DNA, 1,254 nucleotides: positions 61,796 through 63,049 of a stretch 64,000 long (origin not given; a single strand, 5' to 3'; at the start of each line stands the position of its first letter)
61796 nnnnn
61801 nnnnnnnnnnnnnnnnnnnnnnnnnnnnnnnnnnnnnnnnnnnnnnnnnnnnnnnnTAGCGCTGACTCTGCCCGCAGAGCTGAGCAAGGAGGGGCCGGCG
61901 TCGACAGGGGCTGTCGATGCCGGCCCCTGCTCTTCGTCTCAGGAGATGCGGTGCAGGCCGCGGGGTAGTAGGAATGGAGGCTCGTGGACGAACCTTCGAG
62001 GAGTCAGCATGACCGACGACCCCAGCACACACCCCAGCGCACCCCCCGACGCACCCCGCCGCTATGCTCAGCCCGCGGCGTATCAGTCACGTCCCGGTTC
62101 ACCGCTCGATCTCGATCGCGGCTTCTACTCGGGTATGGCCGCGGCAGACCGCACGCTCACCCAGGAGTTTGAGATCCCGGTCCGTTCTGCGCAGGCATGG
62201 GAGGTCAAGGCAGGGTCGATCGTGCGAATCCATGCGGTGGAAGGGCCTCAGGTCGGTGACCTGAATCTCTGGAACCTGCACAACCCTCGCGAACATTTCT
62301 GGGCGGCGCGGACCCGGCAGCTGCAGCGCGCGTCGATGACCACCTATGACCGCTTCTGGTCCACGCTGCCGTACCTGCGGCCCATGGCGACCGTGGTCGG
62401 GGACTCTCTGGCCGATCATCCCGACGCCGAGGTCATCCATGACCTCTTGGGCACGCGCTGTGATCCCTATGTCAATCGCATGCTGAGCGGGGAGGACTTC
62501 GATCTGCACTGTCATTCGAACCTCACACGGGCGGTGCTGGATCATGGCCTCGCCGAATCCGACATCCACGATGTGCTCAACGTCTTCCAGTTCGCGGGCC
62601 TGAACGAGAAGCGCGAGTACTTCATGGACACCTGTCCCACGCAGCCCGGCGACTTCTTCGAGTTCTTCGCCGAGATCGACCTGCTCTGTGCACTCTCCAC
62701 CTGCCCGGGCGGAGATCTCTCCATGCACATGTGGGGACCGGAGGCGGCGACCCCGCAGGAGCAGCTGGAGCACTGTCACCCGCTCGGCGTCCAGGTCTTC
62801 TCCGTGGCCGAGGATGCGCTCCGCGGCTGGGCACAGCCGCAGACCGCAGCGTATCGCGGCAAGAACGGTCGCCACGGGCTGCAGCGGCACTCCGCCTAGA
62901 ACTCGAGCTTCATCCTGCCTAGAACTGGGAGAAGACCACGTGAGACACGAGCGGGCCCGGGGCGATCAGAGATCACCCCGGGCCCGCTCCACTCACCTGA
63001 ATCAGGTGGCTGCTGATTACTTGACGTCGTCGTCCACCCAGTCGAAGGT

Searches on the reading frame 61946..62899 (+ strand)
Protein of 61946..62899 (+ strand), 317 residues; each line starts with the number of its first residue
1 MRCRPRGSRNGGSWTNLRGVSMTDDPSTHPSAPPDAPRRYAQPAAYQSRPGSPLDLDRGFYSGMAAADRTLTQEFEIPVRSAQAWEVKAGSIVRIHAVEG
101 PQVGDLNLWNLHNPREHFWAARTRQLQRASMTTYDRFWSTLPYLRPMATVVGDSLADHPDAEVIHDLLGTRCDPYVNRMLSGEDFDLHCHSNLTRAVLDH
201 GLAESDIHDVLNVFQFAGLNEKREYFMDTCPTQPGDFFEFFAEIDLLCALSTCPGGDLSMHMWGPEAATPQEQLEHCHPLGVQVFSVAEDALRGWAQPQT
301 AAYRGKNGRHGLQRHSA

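Call 64: find_encoding_contigs(protein=window:61946-62899:+, flank=10000, max_places=2)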
Protein window:61946-62899:+ (317 aa): no gene with exactly this product is on record in the collection.
